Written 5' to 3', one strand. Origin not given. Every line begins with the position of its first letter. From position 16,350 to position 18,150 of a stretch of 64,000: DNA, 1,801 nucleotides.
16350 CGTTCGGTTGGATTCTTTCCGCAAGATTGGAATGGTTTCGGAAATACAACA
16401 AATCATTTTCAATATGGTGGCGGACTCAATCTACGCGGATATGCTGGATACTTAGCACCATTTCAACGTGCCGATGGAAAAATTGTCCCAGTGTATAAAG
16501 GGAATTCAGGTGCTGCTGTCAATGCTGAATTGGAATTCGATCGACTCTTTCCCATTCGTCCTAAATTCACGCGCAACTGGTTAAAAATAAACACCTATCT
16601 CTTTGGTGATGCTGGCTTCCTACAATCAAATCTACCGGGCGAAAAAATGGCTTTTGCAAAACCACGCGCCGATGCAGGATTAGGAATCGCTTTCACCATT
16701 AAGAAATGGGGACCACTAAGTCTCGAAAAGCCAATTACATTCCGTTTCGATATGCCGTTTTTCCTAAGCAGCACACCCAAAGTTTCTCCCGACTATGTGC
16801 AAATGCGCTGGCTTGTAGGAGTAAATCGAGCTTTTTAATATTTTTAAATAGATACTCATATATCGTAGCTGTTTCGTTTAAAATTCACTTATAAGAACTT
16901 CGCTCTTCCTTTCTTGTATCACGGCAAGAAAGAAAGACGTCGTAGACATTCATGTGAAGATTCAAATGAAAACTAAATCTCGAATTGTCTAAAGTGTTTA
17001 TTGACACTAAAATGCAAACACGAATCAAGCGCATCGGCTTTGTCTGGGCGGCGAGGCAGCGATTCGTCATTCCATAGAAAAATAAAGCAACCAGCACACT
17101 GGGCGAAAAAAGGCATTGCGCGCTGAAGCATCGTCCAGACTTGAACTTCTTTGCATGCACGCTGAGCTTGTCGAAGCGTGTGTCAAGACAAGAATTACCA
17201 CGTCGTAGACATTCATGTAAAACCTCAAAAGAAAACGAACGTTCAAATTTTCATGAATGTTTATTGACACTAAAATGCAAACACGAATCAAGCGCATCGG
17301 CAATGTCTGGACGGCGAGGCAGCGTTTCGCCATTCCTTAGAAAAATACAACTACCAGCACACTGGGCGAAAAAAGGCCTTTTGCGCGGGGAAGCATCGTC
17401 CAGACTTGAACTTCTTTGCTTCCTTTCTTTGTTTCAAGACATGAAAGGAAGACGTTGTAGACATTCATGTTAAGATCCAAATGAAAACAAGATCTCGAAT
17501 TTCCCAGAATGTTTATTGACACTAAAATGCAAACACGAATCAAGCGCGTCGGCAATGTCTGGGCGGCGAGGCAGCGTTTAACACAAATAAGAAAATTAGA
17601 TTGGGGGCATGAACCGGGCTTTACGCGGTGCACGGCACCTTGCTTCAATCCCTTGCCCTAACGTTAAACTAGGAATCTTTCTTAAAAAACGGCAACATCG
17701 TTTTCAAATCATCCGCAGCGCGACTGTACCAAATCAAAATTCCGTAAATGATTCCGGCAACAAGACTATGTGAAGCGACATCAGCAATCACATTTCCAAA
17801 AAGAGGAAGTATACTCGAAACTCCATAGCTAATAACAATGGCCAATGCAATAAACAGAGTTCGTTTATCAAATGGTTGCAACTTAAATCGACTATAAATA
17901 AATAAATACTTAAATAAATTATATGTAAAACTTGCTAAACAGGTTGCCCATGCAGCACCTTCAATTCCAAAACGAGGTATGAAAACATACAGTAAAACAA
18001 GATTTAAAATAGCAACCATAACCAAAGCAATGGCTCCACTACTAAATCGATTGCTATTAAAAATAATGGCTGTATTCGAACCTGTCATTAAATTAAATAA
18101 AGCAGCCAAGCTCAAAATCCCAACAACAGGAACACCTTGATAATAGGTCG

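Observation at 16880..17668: About 2.6 tandem copies of a ~255-bp structured repeat plus a GC-rich tail in a convergent intergenic region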

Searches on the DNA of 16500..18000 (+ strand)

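Call 5: search_rna_families(source=window, start=16500, end=18000, threshold=evalue, max_evalue=10, show_alignments=5)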
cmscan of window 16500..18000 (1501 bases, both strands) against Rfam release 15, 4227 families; matches with E-value up to 10: 5.
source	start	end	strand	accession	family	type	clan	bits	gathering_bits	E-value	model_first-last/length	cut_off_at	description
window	16859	16933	+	RF01467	rli36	Gene; sRNA;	-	18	50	5.6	1-84/84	no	Listeria sRNA rli36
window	16944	16990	+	RF00281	SNORD47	Gene; snRNA; snoRNA; CD-box;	-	16.4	50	9.7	1-77/77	no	Small nucleolar RNA SNORD47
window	17185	17299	-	RF01927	MIR1222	Gene; miRNA;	-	15.6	90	5.7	1-134/134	no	MIR1222 microRNA precursor family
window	17207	17262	+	RF04044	mir-7939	Gene; miRNA;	-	15.2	75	9.2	13-47/61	no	mir-7939 microRNA precursor family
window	17247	17424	-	RF02060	STnc410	Gene; sRNA;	-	14.6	50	3.2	1-158/158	no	Enterobacterial sRNA STnc410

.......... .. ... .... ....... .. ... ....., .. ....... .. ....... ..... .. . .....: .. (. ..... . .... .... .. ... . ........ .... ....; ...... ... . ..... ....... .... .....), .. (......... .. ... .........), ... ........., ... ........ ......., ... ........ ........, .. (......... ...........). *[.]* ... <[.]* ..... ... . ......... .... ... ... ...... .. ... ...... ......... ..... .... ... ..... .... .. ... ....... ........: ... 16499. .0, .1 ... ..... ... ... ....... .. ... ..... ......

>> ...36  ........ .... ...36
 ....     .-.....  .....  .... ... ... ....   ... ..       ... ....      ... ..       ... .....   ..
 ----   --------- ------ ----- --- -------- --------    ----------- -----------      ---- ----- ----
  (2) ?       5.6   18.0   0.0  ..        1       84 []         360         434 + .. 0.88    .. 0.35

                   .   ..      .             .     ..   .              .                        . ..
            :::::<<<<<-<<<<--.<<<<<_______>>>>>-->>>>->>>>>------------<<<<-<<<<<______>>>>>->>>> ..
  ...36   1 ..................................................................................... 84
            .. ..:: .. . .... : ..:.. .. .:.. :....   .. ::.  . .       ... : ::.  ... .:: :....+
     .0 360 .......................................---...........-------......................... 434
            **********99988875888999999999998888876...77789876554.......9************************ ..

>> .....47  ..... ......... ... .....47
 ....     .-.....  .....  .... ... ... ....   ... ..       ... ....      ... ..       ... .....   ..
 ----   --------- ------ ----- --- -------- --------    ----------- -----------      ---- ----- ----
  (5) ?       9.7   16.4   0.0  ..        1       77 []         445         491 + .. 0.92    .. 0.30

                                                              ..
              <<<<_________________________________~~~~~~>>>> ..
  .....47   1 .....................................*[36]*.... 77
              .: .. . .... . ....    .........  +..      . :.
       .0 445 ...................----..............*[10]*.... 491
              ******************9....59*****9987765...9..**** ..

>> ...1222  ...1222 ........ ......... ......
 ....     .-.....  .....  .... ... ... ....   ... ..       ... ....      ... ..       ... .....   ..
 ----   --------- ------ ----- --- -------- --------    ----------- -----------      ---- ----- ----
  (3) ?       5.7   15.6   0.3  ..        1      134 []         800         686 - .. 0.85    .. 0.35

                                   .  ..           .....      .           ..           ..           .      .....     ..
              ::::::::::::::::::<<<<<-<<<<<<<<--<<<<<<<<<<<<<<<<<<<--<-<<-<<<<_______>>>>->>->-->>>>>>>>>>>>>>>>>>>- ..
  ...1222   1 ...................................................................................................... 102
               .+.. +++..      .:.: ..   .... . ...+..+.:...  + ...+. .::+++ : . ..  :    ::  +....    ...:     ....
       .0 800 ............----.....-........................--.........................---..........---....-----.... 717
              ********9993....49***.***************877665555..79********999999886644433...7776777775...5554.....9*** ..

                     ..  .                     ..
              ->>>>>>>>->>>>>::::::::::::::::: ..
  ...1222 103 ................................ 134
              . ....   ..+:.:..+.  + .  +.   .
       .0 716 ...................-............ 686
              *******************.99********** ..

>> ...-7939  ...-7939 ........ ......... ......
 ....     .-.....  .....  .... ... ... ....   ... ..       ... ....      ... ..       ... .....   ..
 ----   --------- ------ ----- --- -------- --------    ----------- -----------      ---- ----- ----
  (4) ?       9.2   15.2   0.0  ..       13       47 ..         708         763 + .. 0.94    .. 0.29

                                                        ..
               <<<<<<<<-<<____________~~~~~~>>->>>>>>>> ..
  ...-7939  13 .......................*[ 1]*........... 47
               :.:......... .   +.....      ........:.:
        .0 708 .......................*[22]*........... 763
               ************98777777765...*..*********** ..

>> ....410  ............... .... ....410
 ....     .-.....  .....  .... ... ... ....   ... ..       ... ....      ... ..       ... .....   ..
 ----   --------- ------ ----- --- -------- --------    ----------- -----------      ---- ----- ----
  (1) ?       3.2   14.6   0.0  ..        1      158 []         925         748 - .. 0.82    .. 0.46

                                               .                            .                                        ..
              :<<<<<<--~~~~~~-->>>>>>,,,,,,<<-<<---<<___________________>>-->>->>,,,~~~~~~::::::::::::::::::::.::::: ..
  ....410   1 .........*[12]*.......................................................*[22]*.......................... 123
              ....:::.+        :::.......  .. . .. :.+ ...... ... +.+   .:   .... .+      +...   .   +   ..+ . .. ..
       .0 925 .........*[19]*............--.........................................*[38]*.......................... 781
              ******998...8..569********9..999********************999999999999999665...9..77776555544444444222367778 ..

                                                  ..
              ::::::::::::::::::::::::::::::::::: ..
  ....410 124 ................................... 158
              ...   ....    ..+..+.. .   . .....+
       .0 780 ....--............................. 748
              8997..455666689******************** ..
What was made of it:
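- On Any Rfam 15 RNA family: Best hits are 14.6-18 bits against gathering scores of 50-90, with E of 3-10 (call 5).
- No Rfam match (call 5).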

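Call 20: search_dna_similar(query=window:16880-17668:+, collection=plasmids, mode=distant, max_evalue=0.01)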
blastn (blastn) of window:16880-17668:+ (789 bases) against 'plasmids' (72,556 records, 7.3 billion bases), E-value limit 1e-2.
No match.

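Call 21: search_dna_similar(query=window:16880-17668:+, collection=phages, mode=distant, max_evalue=0.01)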
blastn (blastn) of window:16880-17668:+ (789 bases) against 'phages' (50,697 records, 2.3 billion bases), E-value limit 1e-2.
No match.
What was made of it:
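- On Phage or plasmid sequence: No blastn match (calls 20, 21).
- Tried and rejected: Plasmid and phage BLAST (calls 20, 21) found nothing.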

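Call 74: build_rna_model(alignment_id=A6)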
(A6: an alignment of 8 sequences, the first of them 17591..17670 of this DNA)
Model R1 built from alignment A6 (8 sequences, 93 columns); structure: RNAalifold consensus.
model positions 93; base pairs 18; branch points 0; effective number of sequences 1.39; information 0.613 bits per position. Calibrated on 0.2 Mb of random sequence (short: E-values are rough).
structure used (alignment columns):
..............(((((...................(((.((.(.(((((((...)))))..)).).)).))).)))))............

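Call 75: search_with_rna_model(model_id=R1, sources=[window, L001, L002, L003, L005, L006, L007, L008, L009, L011, L012, L013, L014, L015, L016, L017, L018], max_evalue=1)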
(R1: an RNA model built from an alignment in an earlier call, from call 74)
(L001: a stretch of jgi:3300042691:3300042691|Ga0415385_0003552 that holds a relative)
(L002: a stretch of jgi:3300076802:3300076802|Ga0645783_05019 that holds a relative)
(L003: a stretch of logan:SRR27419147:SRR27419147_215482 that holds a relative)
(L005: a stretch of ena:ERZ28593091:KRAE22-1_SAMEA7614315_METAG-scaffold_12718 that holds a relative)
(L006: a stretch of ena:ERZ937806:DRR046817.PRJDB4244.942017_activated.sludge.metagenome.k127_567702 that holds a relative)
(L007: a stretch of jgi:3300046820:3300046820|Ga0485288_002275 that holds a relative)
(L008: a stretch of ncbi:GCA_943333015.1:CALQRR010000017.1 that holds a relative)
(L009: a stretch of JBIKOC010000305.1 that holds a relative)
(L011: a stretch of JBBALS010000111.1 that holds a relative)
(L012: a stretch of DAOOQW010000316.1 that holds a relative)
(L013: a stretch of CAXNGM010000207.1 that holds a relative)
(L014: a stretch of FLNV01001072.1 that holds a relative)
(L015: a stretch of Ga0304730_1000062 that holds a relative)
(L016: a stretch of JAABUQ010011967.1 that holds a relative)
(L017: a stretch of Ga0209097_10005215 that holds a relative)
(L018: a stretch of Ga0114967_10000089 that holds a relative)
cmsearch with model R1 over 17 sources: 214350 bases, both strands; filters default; matches with E-value up to 1: 11.
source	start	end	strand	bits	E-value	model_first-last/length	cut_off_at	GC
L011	4855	4947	+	112.1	5.4e-35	1-93/93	no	0.59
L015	4993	5085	-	110.9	1.4e-34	1-93/93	no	0.59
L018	1106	1198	+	110.9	1.4e-34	1-93/93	no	0.59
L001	9207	9299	+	110.7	1.7e-34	1-93/93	no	0.56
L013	3156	3248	-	110.2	2.5e-34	1-93/93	no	0.59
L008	6265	6357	+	104.6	2e-32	1-93/93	no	0.63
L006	8232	8311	+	87.3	1.5e-26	1-93/93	no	0.5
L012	632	711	-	87.3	1.5e-26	1-93/93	no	0.5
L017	974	1053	+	87.3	1.5e-26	1-93/93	no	0.5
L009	2005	2084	+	84.7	1.2e-25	1-93/93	no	0.52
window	17591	17670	+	83.5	3.1e-25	1-93/93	no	0.51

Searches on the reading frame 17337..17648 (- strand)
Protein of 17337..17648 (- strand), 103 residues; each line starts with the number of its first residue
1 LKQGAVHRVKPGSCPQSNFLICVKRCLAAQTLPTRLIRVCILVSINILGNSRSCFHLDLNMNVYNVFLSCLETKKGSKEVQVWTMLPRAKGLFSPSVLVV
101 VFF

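Call 40: search_protein_families(library=pfam, proteins=[window:17337-17648:-], max_evalue=10)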
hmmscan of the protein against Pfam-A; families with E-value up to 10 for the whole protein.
window:17337-17648:- (103 aa): 0 families

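Call 41: search_protein_families(library=ncbifam, proteins=[window:17337-17648:-], max_evalue=10)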
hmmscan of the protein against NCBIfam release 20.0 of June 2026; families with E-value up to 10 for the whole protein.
window:17337-17648:- (103 aa): 0 families

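Call 88: search_protein_representatives(alignment_id=A8)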
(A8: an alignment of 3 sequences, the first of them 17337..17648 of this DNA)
Query: 3 sequences, 100 profile positions. Proteins with E-value up to 0.001 (for the whole library): 2; up to 1e-10: 1; up to 1e-30: 1. The best 2 are listed.
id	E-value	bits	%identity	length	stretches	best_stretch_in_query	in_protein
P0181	1.8e-33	130.5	-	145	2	2-100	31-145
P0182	3.4e-04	36.5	-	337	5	5-58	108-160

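Call 90: find_encoding_contigs(protein=P0181, flank=10000, max_places=10)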
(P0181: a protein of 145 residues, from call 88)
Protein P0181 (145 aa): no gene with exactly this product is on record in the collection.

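Call 91: list_cluster_members(proteins=[P0181, P0182])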
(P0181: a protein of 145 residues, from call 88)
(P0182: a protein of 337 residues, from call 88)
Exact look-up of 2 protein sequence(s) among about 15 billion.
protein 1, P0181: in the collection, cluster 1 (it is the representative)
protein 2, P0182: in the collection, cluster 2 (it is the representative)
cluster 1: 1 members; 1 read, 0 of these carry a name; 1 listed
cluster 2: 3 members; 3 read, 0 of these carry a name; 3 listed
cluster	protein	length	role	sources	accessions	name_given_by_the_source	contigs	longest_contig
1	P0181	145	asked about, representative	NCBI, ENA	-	-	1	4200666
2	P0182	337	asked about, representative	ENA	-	-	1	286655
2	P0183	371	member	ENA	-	-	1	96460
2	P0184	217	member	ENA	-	-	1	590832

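Call 92: find_homologous_proteins(query=P0181, max_evalue=1)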
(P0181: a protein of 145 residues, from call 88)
Query P0181 (145 aa): 1 proteins with E <= 1 among 109 candidates.
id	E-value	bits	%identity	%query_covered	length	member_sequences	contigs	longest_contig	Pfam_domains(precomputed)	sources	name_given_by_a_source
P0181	6.0e-87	307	100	100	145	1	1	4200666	-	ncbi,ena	-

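Call 94: find_encoding_contigs(protein=P0182, flank=5000, max_places=3)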
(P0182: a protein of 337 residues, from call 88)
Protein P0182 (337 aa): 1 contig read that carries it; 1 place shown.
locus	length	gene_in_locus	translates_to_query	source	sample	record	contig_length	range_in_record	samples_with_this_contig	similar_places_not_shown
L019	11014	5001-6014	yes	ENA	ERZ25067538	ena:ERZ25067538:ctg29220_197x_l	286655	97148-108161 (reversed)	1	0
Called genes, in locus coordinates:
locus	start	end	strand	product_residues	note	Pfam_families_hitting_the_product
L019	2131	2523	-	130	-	-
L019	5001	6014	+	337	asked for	PF11039:DUF2824 (faint)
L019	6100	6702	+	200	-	PF13385:Laminin_G_3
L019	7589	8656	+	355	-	PF00090:TSP_1, PF19028:TSP1_spondin, PF00090:TSP_1, PF19028:TSP1_spondin, PF00090:TSP_1, PF19028:TSP1_spondin, PF00090:TSP_1, PF00090:TSP_1, +6 more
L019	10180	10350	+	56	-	-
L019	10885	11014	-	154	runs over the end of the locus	-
